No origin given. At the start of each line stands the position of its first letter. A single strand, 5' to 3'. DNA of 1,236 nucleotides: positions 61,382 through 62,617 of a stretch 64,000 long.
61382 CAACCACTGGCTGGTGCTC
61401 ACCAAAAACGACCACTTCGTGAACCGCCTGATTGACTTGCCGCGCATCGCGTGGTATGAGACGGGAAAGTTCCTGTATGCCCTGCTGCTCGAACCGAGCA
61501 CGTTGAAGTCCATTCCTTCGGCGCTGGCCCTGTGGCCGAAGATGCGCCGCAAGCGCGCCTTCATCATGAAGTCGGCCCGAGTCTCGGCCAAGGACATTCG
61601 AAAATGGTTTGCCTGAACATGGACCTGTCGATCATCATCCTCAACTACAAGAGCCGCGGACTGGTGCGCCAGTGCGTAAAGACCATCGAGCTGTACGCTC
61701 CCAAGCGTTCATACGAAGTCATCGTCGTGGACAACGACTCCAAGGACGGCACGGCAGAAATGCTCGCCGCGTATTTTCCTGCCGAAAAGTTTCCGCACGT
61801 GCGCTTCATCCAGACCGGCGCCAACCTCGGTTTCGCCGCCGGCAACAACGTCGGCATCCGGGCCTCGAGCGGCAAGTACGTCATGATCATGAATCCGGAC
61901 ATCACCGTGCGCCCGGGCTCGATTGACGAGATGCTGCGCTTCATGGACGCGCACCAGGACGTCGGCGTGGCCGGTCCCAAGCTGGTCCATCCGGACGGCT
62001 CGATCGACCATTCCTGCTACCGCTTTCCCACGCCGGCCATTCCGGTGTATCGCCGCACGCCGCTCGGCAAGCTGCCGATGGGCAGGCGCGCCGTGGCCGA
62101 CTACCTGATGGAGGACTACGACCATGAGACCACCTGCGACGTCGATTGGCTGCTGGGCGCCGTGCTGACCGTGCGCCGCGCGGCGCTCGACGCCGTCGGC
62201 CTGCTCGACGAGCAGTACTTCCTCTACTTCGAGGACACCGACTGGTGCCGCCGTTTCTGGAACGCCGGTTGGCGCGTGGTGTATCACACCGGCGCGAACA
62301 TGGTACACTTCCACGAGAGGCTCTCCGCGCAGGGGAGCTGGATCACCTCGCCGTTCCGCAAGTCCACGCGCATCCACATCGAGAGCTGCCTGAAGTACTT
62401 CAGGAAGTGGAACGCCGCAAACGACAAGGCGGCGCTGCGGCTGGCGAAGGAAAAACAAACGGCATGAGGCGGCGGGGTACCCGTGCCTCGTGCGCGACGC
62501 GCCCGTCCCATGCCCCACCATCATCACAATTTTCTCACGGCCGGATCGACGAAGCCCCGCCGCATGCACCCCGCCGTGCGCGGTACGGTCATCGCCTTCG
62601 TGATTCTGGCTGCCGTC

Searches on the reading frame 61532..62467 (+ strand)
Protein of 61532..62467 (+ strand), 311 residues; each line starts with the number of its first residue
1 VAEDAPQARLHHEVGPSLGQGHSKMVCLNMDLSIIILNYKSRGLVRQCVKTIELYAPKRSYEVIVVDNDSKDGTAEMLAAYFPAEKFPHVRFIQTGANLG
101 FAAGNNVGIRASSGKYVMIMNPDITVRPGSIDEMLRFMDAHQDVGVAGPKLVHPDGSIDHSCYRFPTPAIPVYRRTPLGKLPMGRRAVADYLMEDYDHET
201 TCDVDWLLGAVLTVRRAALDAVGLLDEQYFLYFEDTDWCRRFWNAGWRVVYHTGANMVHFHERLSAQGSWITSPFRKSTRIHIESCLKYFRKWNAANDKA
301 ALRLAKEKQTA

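Call 52: search_protein_families(library=pfam, proteins=[window:61532-62467:+], max_evalue=0.0001)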
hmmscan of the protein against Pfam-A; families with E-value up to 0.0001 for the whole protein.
window:61532-62467:+ (311 aa): 3 families
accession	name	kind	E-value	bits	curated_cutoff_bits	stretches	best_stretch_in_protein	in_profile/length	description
PF00535.33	Glycos_transf_2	-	2.7e-23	83.2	23.3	1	33-154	1-119/168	Glycosyl transferase family 2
PF13641.12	Glyco_tranf_2_3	-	1.7e-15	58.1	27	1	32-263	3-215/230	Glycosyltransferase like family 2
PF13632.12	Glyco_trans_2_3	-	1.8e-05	25.1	27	0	207-262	72-123/198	Glycosyl transferase family group 2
